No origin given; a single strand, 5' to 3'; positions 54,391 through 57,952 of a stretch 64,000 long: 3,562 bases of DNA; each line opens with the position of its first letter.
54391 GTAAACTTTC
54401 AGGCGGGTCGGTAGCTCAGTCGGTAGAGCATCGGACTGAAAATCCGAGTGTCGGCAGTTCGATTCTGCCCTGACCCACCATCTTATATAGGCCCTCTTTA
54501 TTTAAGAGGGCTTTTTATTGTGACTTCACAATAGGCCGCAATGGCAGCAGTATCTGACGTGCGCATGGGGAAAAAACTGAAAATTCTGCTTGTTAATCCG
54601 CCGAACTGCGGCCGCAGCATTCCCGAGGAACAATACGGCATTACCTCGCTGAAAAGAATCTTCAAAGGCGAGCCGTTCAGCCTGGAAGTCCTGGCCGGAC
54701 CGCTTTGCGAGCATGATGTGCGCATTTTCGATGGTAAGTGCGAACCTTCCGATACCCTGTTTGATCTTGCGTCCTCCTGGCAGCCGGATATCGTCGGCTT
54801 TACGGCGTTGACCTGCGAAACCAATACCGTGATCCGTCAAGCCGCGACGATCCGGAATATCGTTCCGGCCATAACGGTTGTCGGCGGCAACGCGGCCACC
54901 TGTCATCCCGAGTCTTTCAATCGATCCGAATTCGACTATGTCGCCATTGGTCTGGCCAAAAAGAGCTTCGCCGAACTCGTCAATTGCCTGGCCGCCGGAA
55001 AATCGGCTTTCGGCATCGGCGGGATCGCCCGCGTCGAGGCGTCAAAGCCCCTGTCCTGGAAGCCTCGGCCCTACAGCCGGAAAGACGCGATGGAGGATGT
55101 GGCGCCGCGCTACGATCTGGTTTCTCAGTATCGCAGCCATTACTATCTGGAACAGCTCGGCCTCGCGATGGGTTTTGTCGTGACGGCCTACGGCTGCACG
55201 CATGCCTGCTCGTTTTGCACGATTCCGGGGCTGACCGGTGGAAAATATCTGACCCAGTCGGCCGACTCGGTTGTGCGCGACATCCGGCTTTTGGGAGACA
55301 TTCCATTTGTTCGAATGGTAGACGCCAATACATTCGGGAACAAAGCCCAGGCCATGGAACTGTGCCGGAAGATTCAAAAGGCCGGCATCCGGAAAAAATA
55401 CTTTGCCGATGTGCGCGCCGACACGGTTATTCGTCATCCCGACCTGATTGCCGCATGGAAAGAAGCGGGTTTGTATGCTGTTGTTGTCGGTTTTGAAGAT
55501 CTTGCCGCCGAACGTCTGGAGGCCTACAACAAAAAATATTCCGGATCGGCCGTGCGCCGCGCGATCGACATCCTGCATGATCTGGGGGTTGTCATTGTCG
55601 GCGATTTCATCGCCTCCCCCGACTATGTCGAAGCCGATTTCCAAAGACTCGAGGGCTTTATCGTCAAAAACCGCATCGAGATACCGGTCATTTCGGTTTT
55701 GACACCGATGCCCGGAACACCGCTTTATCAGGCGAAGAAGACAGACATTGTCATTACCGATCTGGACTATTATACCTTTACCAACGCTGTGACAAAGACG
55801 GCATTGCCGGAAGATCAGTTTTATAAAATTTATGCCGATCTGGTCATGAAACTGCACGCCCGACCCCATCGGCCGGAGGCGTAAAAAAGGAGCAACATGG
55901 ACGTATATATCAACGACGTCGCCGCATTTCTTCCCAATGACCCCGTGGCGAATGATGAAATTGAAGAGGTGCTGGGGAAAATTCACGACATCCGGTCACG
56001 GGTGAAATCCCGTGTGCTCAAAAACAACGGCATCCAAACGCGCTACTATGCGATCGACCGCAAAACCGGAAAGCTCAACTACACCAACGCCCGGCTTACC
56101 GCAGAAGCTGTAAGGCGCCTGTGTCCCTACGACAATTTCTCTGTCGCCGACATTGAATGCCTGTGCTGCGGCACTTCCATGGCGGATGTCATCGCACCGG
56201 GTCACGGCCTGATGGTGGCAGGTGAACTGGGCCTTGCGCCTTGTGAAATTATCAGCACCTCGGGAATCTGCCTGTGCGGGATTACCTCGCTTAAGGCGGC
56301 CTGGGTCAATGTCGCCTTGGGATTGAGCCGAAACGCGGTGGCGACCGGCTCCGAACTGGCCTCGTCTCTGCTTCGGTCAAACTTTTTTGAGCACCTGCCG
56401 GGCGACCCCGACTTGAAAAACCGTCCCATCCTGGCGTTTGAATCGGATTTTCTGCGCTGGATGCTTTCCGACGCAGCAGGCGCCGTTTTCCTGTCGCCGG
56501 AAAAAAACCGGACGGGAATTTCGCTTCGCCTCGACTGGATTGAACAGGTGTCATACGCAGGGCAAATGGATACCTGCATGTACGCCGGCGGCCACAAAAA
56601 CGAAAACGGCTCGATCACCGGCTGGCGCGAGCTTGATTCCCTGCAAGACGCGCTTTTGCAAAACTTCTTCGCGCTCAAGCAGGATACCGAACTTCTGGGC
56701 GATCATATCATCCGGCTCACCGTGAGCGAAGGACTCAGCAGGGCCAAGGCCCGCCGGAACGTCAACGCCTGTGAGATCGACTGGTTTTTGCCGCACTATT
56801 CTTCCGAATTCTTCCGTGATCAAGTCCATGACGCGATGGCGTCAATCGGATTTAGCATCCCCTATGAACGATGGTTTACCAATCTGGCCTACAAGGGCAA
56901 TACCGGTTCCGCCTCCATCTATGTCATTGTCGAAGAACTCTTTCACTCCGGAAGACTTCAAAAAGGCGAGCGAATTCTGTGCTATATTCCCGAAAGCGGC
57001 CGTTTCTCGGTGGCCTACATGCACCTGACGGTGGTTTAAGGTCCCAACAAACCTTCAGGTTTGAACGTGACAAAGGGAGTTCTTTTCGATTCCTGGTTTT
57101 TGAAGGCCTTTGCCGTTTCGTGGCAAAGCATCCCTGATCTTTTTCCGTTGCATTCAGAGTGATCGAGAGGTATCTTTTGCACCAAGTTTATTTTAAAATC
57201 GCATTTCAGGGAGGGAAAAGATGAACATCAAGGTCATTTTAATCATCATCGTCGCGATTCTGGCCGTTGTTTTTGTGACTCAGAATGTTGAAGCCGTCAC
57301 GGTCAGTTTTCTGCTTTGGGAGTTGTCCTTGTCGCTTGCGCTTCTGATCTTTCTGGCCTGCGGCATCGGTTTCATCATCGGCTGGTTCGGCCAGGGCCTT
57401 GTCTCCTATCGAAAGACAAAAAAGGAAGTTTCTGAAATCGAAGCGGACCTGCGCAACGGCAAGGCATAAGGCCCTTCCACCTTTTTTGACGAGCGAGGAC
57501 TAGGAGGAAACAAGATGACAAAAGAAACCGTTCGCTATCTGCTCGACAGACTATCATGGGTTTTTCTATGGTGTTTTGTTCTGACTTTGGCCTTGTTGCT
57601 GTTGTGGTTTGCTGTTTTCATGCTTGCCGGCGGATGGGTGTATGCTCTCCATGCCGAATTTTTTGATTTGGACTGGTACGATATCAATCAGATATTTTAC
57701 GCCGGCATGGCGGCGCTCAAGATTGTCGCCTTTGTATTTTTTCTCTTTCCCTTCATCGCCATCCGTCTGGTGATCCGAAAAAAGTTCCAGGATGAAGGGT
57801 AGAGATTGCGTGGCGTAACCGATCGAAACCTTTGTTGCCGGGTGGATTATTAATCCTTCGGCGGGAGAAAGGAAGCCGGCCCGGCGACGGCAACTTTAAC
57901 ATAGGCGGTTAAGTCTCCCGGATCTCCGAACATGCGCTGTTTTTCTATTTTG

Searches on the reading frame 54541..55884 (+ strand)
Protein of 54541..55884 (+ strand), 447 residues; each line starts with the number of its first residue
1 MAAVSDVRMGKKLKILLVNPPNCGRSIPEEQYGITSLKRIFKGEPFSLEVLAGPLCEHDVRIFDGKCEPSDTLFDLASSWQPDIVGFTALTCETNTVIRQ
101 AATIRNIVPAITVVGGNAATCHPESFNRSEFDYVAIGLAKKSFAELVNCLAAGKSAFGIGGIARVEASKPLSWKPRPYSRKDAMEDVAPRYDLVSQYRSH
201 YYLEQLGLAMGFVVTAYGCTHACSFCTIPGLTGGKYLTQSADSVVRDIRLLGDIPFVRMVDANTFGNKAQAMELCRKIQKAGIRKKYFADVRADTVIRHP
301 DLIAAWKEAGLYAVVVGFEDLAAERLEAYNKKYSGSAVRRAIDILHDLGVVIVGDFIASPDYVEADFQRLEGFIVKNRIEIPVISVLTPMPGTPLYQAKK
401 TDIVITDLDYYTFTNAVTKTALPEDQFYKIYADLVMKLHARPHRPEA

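Call 33: search_protein_families(library=ncbifam, max_evalue=0.00001, proteins=[window:54541-55884:+])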
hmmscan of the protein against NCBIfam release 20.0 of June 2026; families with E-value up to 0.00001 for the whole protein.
window:54541-55884:+ (447 aa): 16 families
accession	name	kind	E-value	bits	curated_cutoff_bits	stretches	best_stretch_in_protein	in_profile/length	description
TIGR04367.1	HpnR_B12_rSAM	equivalog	1.4e-46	159.1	650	1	42-429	19-403/490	hopanoid C-3 methylase HpnR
TIGR02026.1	BchE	equivalog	5.2e-29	101.5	481.35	1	47-426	24-415/497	magnesium-protoporphyrin IX monomethyl ester anaerobic oxidative cyclase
TIGR03471.1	HpnJ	equivalog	2.4e-22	79.5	577.6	1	87-408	74-396/472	hopanoid biosynthesis associated radical SAM protein HpnJ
NF050148.1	rSAM_ApyD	equivalog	4e-20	71.8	750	1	80-404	73-398/645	RiPP biosynthesis radical SAM protein ApyD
NF040542.1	rSAM_RCCLKC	equivalog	7.2e-19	68.2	450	1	97-380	65-353/423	arsinothricin biosynthesis radical SAM protein ArsL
TIGR04013.1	B12_SAM_MJ_1487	hypoth_equivalog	2.3e-17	62.9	251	1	42-403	7-361/382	TIGR04013 family B12-binding domain/radical SAM domain-containing protein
TIGR04072.2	rSAM_ladder_B12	equivalog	3.5e-16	58.9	360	1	96-347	85-318/443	lipid biosynthesis B12-binding/radical SAM protein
NF040546.1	rSAM_CUAEP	equivalog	7.7e-16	57.8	500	1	100-416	67-385/468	CUAEP/CCAEP-tail radical SAM (seleno)protein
TIGR04014.1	B12_SAM_MJ_0865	equivalog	4.9e-14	51.9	360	1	110-397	69-356/434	methyl-coenzyme M reductase glutamine C-methyltransferase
TIGR04385.1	B12_rSAM_cofa1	equivalog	3.4e-12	46.3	450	1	57-357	35-343/438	B12 lower ligand biosynthesis radical SAM protein BzaD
TIGR04479.1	bcpD_PhpK_rSAM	subfamily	5.5e-12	44.8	600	1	213-357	244-388/504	PhpK family radical SAM P-methyltransferase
NF033070.1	rSAM_AprD4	equivalog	4.9e-11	42.2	500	1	181-439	168-431/456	AprD4 family radical SAM diol-dehydratase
TIGR03975.1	rSAM_ocin_1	subfamily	5.8e-08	31.7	281.85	1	79-335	126-387/606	RiPP maturation radical SAM C-methyltransferase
NF033712.0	B12_rSAM_KedN5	subfamily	5e-07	28.3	700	1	59-280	40-266/624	KedN5 family methylcobalamin-dependent radical SAM C-methyltransferase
NF045585.1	rSAM_slr0320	equivalog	7.2e-07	28.1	775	1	184-317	208-346/511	photosystem II high light acclimation radical SAM protein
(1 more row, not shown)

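Call 40: search_protein_families(library=pfam, max_evalue=0.001, proteins=[window:54541-55884:+])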
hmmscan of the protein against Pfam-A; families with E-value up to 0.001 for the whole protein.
window:54541-55884:+ (447 aa): 2 families
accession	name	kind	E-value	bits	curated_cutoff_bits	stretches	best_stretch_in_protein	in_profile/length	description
PF04055.27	Radical_SAM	-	1.1e-11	45.7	29.5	1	214-357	2-148/166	Radical SAM superfamily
PF02310.24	B12-binding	-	5.6e-11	42.8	32.1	1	42-146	11-120/121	B12 binding domain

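Call 49: search_solved_structures(query=window:54541-55884:+, max_evalue=0.001)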
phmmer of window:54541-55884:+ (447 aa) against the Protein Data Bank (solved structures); distinct sequences matched with E-value up to 0.001: 2.
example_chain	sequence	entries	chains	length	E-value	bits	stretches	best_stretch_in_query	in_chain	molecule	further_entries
6fd2_B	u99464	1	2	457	8.4e-09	38.2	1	210-400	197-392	Putative apramycin biosynthetic oxidoreductase 4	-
9ccb_A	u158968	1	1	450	2.6e-05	26.6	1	208-397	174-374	Radical SAM core domain-containing protein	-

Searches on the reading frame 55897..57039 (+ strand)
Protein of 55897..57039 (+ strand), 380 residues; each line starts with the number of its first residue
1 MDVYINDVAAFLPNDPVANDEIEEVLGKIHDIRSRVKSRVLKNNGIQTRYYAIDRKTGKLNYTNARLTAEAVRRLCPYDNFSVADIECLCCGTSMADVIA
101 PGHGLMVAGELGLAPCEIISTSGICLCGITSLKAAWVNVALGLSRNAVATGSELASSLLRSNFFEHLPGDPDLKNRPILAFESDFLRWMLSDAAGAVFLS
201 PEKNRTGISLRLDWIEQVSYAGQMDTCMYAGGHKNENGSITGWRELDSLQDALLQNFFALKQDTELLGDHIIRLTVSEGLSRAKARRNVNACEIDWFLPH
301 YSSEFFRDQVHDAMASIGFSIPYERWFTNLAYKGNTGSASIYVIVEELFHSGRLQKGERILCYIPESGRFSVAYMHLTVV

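Call 33: search_protein_families(library=ncbifam, max_evalue=0.00001, proteins=[window:55897-57039:+])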
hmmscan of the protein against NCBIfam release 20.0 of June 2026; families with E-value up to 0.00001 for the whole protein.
window:55897-57039:+ (380 aa): 7 families
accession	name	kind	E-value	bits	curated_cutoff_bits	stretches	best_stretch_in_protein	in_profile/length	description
NF005293.2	PRK06816.1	subfamily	2.8e-159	530.2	450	1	3-380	1-378/378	StlD/DarB family beta-ketosynthase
NF053539.1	resorcinol_DarB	exception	1.3e-133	445.7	550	1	2-380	2-377/377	dialkylresorcinol biosynthesis protein DarB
NF006829.0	PRK09352.1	subfamily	1.1e-18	67.3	249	2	189-362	158-305/322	beta-ketoacyl-ACP synthase 3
NF005541.0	PRK07204.1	equivalog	1.3e-14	54.3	402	1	3-158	5-148/329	beta-ketoacyl-ACP synthase III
TIGR00747.1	fabH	subfamily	2.5e-14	53.1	292.1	2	2-159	2-146/322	beta-ketoacyl-ACP synthase III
NF006720.0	PRK09258.1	equivalog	5.5e-11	42.4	285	1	2-362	5-322/338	3-oxoacyl-ACP synthase III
NF004623.0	PRK05963.1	equivalog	4.6e-08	32.7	437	0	189-368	158-318/328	beta-ketoacyl-ACP synthase III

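Call 40: search_protein_families(library=pfam, max_evalue=0.001, proteins=[window:55897-57039:+])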
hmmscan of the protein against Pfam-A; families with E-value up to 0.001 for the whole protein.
window:55897-57039:+ (380 aa): 1 family
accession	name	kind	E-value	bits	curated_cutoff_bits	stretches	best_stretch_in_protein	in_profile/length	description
PF08541.16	ACP_syn_III_C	-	8.4e-10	39.1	26.6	1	286-362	3-74/90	3-Oxoacyl-[acyl-carrier-protein (ACP)] synthase III C terminal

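Call 42: find_homologous_proteins(query=window:55897-57039:+, max_evalue=1e-30)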
Query window:55897-57039:+ (380 aa): 7980 proteins with E <= 1e-30 among 8000 candidates; the best 120 are listed.
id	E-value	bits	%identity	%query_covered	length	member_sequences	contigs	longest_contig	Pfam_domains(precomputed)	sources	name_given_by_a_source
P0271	1.4e-257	872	100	100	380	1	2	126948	PF08541.17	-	-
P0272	8.6e-230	780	88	100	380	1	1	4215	PF08541.17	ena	-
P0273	6.6e-229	778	88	100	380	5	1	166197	PF08541.17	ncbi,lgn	-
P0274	2.5e-219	746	84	100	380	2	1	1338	PF08541.17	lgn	-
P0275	9.1e-218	741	84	100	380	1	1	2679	PF08541.17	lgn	-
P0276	1.7e-217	740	84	100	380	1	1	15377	PF08541.17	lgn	-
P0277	1.7e-217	740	84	100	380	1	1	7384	PF08541.17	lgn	-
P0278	4.5e-217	739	84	100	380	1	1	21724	PF08541.17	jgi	jgi:3-oxoacyl-[acyl-carrier-protein] synthase-3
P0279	6.1e-217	738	84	100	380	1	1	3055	PF08541.17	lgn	-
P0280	6.2e-217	738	84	100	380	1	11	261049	PF08541.17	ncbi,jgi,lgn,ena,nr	ncbi:MAG: beta-ketoacyl-ACP synthase III [Smithellaceae bacterium]|nr:beta-ketoacyl-ACP synthase III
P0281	6.7e-217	738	83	100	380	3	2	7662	PF08541.17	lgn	-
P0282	8.0e-217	738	83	100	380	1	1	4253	PF08541.17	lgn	-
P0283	1.0e-216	737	82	100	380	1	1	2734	PF08541.17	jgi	-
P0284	1.2e-216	737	84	100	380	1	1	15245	PF08541.17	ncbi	-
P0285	1.6e-216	737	84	100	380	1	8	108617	PF08541.17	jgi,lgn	jgi:3-oxoacyl-[acyl-carrier-protein] synthase-3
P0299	8.9e-212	721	80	100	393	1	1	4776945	PF08541.17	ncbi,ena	-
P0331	3.9e-197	673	76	100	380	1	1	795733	PF08541.17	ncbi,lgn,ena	-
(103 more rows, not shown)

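Call 43: find_encoding_contigs(protein=P0299, flank=6000, max_places=2)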
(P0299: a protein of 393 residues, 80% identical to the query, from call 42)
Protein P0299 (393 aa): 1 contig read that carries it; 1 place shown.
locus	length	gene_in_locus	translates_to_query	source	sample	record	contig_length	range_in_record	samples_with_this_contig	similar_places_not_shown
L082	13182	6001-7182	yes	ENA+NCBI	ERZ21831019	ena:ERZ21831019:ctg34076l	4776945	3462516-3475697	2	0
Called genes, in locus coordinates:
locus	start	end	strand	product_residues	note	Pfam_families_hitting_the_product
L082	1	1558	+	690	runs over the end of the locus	PF17804:TSP_NTD, PF00595:PDZ, PF03572:Peptidase_S41, PF11818:DUF3340 (weak)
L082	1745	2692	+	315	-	PF06325:PrmA, PF03602:Cons_hypoth95 (weak), PF05175:MTS, PF10294:Methyltransf_16 (faint), PF02475:TRM5-TYW2_MTfase (weak), PF13649:Methyltransf_25, PF13847:Methyltransf_31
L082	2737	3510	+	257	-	PF20260:PUA_4, PF04452:Methyltrans_RNA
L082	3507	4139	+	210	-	PF06271:RDD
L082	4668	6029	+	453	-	PF02310:B12-binding, PF04055:Radical_SAM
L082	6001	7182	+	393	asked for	PF08541:ACP_syn_III_C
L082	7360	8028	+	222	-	PF10677:DUF2490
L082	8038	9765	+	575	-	PF00497:SBP_bac_3, PF12974:Phosphonate-bd (faint), PF00512:HisKA, PF02518:HATPase_c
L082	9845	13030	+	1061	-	PF00989:PAS, PF13188:PAS_8 (weak), PF13426:PAS_9, PF08447:PAS_3, PF00989:PAS, PF13426:PAS_9, PF00512:HisKA, PF02518:HATPase_c, +2 more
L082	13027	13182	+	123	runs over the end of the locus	PF00072:Response_reg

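Call 44: find_encoding_contigs(protein=P0331, flank=6000, max_places=2)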
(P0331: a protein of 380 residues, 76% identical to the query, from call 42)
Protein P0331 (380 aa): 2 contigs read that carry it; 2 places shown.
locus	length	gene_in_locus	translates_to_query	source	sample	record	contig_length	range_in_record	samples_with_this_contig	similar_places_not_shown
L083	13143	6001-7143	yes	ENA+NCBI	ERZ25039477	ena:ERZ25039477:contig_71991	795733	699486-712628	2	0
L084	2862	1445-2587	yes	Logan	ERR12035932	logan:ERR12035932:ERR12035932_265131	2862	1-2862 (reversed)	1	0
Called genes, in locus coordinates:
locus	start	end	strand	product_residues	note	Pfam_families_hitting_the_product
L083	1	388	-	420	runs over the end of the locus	PF05201:GlutR_N, PF01488:Shikimate_DH, PF03807:F420_oxidored (weak), PF13241:NAD_binding_7 (faint), PF00745:GlutR_dimer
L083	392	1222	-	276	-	PF01578:Cytochrom_C_asm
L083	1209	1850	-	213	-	PF13241:NAD_binding_7, PF14824:Sirohm_synth_M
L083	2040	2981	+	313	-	PF06325:PrmA, PF05175:MTS, PF10294:Methyltransf_16 (weak), PF03602:Cons_hypoth95 (weak), PF02475:TRM5-TYW2_MTfase (weak), PF13649:Methyltransf_25, PF13847:Methyltransf_31, PF08241:Methyltransf_11 (weak), +1 more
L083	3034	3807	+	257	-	PF20260:PUA_4, PF04452:Methyltrans_RNA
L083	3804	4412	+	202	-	PF06271:RDD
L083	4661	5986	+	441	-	PF02310:B12-binding, PF04055:Radical_SAM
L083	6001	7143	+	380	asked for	PF08541:ACP_syn_III_C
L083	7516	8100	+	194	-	PF21172:CueP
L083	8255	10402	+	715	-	PF13380:CoA_binding_2, PF13607:Succ_CoA_lig, PF02786:CPSase_L_D2 (weak), PF13549:ATP-grasp_5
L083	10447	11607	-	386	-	PF13509:S1_2 (faint), PF23459:S1_RRP5 (faint), PF00575:S1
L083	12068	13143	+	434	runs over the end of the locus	PF00155:Aminotran_1_2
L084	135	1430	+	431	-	PF02310:B12-binding, PF04055:Radical_SAM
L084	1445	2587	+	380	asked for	PF08541:ACP_syn_III_C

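Call 51: search_solved_structures(query=window:55897-57039:+, max_evalue=0.00001, show_alignments=1)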
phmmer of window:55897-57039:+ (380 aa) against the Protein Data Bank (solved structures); distinct sequences matched with E-value up to 0.00001: 5.
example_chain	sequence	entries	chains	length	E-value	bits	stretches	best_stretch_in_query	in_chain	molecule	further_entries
5gk0_A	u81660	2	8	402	9.3e-119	400.2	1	2-380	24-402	Ketosynthase StlD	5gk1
5gk2_A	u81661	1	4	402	2.3e-117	395.6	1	2-380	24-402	Ketosynthase StlD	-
4ryb_A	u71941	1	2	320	1.3e-08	37.7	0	8-159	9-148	3-oxoacyl-[acyl-carrier-protein] synthase 3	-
4dfe_A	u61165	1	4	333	2.2e-07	33.6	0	282-362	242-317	3-oxoacyl-[acyl-carrier-protein] synthase 3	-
4nhd_A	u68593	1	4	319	5.2e-07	32.4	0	285-362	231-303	3-oxoacyl-[acyl-carrier-protein] synthase 3 protein 1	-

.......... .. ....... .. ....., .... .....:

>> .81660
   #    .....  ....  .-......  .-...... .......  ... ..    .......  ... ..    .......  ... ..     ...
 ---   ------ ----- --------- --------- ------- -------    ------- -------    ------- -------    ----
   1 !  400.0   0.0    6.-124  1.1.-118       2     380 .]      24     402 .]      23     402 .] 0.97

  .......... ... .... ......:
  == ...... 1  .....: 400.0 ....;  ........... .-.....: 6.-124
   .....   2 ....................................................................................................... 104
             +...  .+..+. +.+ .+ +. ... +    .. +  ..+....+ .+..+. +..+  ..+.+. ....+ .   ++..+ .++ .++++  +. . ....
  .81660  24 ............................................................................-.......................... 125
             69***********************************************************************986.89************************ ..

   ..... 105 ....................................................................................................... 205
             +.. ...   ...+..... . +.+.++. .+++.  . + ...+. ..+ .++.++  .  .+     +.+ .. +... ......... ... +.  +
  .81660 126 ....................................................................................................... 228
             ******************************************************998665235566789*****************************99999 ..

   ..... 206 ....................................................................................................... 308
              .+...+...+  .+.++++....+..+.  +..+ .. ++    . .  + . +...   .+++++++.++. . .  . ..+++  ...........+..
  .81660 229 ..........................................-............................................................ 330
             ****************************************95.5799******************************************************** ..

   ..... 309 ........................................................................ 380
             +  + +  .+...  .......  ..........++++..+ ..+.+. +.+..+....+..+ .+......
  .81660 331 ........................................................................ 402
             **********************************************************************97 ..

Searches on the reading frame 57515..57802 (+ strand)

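Call 33: search_protein_families(library=ncbifam, max_evalue=0.00001, proteins=[window:57515-57802:+])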
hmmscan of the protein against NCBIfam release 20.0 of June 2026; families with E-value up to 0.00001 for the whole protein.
window:57515-57802:+ (95 aa): 0 families

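Call 40: search_protein_families(library=pfam, max_evalue=0.001, proteins=[window:57515-57802:+])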
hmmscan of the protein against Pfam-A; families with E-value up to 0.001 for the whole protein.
window:57515-57802:+ (95 aa): 1 family
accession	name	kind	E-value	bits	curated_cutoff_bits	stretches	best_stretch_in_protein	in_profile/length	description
PF21742.2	DUF6868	-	4.4e-19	69.4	27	1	12-86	5-79/80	Family of unknown function (DUF6868)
